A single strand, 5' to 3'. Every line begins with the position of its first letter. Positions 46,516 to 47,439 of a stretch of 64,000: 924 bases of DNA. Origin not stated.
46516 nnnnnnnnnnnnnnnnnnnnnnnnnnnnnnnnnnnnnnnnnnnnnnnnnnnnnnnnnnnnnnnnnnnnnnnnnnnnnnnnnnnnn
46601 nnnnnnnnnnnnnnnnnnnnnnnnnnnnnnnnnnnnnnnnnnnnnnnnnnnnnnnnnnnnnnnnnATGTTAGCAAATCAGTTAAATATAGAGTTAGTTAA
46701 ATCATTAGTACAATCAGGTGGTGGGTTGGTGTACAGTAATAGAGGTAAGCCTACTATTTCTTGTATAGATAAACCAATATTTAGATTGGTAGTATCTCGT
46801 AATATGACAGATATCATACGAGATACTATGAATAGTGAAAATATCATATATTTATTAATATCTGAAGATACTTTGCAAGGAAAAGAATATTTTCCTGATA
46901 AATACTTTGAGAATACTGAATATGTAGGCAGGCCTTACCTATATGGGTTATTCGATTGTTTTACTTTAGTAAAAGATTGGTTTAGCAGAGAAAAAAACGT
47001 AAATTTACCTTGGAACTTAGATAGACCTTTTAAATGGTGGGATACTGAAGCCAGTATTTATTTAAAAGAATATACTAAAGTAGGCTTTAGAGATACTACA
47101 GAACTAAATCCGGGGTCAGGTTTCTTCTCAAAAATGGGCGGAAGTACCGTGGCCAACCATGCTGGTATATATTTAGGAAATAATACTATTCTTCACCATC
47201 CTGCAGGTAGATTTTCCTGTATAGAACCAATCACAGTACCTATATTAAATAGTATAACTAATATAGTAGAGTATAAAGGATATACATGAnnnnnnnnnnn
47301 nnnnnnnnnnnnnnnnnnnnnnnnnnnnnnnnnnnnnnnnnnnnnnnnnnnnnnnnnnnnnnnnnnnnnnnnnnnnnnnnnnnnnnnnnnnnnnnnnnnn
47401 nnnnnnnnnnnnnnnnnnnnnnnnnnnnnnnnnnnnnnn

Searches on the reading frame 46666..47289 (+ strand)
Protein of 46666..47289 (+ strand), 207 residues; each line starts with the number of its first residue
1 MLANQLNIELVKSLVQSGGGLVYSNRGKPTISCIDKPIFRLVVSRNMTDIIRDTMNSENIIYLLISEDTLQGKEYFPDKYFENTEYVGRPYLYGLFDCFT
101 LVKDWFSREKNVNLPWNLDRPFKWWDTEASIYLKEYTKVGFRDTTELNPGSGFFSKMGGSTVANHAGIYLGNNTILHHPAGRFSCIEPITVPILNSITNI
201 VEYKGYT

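Call 48: search_protein_families(library=pfam, proteins=[window:46666-47289:+], max_evalue=0.001)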
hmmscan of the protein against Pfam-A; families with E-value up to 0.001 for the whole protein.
window:46666-47289:+ (207 aa): 1 family
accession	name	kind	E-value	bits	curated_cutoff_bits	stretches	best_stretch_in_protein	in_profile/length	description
PF00877.26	NLPC_P60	-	4.9e-10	39.8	23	1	88-183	1-86/105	NlpC/P60 family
